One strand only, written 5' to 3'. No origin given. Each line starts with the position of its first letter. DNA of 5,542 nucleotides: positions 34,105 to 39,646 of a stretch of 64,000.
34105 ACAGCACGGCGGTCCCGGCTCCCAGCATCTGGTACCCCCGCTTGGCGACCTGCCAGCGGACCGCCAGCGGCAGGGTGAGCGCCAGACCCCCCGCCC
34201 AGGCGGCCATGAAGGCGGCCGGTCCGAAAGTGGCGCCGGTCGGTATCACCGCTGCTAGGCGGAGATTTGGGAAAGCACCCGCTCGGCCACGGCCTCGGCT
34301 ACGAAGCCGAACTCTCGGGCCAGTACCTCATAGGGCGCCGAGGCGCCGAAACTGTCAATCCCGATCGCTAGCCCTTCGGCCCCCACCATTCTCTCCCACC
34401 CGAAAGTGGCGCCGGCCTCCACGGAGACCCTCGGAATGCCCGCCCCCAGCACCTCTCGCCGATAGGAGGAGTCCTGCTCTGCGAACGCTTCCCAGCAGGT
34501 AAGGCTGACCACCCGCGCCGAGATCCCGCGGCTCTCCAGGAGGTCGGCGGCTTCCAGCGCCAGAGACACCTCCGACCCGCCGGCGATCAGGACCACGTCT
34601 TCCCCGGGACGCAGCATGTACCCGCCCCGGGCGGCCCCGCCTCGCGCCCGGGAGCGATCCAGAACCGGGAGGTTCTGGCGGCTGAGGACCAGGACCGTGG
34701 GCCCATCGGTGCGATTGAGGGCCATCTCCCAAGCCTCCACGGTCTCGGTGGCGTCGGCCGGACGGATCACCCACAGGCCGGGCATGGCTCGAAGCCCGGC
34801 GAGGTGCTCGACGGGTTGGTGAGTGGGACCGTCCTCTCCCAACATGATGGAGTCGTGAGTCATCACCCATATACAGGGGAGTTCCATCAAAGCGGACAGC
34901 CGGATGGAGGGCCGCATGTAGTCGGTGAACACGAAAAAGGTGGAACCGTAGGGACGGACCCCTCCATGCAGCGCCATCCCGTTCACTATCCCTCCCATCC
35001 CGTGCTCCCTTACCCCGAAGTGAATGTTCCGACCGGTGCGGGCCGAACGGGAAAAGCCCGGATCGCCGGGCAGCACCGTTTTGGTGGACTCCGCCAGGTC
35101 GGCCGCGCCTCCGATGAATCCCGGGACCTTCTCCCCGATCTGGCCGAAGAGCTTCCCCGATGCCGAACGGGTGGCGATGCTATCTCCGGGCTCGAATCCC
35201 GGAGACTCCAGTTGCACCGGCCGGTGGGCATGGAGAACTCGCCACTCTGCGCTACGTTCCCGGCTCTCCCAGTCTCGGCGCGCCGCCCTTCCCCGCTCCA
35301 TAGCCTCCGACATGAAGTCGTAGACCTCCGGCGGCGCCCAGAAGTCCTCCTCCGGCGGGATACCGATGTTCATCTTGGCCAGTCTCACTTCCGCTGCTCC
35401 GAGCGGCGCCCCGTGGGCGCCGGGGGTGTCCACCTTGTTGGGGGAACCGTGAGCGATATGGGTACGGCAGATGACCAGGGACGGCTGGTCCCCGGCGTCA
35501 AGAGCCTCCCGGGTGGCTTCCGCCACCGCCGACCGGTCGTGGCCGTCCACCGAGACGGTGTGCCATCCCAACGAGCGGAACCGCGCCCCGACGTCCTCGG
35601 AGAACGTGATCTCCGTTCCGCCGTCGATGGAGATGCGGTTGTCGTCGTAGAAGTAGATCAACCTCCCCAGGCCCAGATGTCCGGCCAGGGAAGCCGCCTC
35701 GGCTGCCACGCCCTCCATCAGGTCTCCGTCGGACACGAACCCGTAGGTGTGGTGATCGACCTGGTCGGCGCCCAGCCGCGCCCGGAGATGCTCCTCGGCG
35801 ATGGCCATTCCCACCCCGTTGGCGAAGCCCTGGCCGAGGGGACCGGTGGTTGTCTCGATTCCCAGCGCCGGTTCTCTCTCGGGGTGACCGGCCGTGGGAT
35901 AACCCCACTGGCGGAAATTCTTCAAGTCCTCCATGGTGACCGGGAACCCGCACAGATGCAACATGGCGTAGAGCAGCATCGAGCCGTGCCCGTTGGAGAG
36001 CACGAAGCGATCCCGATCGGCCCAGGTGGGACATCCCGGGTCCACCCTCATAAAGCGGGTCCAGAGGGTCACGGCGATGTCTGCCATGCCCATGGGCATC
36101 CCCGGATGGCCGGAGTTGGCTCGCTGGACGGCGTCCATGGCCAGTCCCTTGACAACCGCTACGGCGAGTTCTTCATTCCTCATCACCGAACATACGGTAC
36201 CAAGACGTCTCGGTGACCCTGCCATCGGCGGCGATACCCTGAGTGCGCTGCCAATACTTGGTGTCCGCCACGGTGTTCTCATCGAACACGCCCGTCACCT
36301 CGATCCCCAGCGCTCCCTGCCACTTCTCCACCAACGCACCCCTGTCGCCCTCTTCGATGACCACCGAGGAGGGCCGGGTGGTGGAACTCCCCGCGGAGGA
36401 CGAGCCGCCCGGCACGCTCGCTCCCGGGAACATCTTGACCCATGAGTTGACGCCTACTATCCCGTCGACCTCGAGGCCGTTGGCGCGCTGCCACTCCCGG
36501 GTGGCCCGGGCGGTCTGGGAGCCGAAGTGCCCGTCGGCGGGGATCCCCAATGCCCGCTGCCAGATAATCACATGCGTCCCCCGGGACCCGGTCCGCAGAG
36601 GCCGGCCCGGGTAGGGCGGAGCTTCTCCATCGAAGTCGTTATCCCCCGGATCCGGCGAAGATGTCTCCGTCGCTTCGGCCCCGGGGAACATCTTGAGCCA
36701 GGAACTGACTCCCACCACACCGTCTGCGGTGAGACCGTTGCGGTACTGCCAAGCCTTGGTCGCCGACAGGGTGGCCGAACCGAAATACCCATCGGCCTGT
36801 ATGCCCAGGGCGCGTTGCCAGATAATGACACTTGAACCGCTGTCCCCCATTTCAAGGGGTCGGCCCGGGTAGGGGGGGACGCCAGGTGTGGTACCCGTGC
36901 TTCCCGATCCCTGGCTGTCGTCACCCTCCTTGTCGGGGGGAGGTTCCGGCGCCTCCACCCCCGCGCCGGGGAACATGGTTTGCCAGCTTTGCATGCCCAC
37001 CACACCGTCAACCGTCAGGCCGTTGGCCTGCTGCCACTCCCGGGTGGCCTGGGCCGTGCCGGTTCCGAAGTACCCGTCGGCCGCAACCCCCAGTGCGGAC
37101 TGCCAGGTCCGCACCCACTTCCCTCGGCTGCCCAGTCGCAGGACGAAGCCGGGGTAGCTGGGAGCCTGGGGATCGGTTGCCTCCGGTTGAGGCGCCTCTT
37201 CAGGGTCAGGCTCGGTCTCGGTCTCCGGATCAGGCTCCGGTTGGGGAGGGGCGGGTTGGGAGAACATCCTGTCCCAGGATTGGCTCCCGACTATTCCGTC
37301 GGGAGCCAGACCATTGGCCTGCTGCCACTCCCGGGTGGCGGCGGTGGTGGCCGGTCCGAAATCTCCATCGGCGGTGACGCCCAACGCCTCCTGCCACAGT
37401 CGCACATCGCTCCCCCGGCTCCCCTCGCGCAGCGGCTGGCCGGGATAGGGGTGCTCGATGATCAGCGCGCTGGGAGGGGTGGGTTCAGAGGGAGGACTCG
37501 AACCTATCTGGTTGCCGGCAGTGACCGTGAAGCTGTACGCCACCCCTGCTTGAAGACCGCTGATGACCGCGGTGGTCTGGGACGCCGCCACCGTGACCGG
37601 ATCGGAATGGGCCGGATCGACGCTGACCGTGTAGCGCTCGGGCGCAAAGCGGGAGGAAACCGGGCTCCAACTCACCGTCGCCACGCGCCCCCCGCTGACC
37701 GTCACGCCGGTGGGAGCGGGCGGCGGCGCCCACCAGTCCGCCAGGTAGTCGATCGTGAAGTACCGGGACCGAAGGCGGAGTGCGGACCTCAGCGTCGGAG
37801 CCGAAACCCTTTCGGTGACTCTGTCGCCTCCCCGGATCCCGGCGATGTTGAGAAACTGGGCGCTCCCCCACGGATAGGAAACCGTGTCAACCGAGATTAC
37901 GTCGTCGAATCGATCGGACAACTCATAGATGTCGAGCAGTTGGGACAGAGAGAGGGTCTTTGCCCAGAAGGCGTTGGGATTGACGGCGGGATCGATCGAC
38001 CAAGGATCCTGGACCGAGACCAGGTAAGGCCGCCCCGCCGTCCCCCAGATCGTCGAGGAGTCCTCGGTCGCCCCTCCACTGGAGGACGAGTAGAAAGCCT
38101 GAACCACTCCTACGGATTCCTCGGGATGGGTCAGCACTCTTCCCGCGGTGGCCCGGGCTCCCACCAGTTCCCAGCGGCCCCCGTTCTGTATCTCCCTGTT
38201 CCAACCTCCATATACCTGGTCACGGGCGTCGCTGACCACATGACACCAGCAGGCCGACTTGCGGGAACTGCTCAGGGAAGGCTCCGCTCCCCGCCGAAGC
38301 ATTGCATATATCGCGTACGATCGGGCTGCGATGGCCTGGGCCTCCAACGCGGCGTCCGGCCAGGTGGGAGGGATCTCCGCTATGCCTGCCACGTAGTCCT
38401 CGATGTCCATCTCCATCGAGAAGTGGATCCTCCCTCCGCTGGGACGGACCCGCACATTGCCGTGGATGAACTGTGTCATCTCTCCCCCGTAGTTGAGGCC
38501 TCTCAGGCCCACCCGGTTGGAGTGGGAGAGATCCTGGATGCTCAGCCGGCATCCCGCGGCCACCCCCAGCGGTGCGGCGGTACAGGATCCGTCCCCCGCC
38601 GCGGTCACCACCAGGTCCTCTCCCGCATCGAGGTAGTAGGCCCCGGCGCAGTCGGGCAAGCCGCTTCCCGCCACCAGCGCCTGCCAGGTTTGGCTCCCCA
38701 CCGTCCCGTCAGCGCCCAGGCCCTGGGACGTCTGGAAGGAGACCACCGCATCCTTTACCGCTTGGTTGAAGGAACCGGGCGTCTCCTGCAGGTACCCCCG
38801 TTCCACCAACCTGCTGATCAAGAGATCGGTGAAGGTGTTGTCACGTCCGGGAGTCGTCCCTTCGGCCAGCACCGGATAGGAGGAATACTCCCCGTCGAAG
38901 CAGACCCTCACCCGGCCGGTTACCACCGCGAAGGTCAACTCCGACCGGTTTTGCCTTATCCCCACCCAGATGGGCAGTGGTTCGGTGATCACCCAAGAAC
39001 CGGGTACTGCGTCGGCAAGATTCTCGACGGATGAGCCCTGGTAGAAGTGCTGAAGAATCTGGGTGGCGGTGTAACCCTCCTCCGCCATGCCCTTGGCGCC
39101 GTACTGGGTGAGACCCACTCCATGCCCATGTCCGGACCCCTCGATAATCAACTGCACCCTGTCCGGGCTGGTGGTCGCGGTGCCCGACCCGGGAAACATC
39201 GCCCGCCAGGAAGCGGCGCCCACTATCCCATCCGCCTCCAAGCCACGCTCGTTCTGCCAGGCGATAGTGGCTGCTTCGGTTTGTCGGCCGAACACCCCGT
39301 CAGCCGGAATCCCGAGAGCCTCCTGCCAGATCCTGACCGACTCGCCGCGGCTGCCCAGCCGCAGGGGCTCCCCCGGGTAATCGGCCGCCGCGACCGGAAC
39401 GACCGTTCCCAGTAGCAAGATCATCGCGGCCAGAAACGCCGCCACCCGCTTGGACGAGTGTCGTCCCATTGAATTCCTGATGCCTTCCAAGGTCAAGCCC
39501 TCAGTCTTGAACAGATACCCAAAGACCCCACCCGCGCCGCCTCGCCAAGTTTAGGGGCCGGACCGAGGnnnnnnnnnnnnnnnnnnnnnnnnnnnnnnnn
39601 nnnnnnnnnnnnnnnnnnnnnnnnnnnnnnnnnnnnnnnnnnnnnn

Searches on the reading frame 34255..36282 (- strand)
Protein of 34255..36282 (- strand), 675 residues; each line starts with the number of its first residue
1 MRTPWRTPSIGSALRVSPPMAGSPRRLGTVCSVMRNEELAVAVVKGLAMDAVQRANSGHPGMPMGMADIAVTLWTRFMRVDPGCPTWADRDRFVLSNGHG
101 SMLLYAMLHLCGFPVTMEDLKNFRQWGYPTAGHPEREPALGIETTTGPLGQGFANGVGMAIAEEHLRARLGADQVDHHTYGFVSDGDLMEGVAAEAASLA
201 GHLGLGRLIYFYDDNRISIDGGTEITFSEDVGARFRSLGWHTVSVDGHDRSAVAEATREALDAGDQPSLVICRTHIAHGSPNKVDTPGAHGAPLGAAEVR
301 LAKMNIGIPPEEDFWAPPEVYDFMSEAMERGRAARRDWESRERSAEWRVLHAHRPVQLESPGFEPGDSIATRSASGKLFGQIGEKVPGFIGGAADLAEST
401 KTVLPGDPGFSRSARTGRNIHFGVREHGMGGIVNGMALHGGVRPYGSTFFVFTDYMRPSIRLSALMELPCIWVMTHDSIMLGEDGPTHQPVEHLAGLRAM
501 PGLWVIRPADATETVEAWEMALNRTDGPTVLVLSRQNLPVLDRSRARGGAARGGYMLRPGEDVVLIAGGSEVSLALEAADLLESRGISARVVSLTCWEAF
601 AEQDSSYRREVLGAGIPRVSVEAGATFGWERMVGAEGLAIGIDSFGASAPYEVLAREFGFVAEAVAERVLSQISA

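Call 57: search_protein_families(library=pfam, proteins=[window:34255-36282:-], max_evalue=0.001)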
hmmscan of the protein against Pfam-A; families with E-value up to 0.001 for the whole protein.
window:34255-36282:- (675 aa): 4 families
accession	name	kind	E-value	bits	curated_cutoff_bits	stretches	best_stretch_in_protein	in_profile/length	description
PF00456.26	Transketolase_N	-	5.4e-121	404.1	22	1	38-341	3-310/334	Transketolase, thiamine diphosphate binding domain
PF02779.29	Transket_pyr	-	5.7e-55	186.1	27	1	368-539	2-173/174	Transketolase, pyrimidine binding domain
PF22613.1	Transketolase_C_1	-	4e-37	127.3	27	1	553-660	1-112/113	Transketolase-like TK C-terminal domain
PF02780.25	Transketolase_C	-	3.2e-12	46.9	25.9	1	556-664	5-123/124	Transketolase, C-terminal domain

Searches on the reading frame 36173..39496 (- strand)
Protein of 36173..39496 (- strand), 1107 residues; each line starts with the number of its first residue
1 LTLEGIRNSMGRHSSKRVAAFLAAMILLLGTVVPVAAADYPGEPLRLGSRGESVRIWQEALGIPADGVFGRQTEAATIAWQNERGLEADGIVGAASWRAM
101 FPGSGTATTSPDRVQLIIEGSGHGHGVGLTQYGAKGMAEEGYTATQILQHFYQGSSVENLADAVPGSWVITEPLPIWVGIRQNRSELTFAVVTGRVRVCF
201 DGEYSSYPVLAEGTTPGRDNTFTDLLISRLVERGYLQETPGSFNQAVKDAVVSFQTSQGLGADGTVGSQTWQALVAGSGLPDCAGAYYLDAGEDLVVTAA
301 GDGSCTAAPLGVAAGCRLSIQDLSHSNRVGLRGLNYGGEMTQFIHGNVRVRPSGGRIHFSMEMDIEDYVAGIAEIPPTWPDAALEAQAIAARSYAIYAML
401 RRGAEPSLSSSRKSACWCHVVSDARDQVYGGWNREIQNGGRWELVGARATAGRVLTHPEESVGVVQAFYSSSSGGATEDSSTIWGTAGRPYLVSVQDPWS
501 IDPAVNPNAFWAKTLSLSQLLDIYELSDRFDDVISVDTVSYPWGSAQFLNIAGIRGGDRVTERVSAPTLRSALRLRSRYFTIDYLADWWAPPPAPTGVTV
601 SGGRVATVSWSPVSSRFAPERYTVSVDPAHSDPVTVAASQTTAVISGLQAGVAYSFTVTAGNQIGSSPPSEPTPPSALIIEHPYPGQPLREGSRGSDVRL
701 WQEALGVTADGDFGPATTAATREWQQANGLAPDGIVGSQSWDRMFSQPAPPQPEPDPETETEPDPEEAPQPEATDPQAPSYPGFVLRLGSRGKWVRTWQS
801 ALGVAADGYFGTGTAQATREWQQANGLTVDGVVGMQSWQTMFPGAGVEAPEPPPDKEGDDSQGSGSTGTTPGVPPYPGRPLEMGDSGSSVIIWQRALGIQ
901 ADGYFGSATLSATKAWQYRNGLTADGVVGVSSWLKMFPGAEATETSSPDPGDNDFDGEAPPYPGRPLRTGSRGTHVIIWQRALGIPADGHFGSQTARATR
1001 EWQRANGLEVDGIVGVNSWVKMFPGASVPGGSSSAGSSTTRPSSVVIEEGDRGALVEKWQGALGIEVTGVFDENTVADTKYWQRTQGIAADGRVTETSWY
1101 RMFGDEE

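Call 57: search_protein_families(library=pfam, proteins=[window:36173-39496:-], max_evalue=0.001)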
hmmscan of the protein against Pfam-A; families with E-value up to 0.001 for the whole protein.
window:36173-39496:- (1107 aa): 5 families
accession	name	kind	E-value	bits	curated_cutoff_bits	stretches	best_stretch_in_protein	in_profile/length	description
PF01471.23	PG_binding_1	-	6.5e-64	212.4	23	6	707-744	20-57/57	Putative peptidoglycan binding domain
PF09374.15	PG_binding_3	-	1.4e-15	57.6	24.6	0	890-916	3-33/76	Predicted Peptidoglycan domain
PF08486.15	SpoIID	-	2.8e-13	50.7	23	1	356-457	4-97/97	Stage II sporulation protein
PF00041.27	fn3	-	2e-11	44.4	25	1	594-674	2-82/84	Fibronectin type III domain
PF24712.1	YxiG_2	-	0.00028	21.2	27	0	82-110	80-108/156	YxiG-like protein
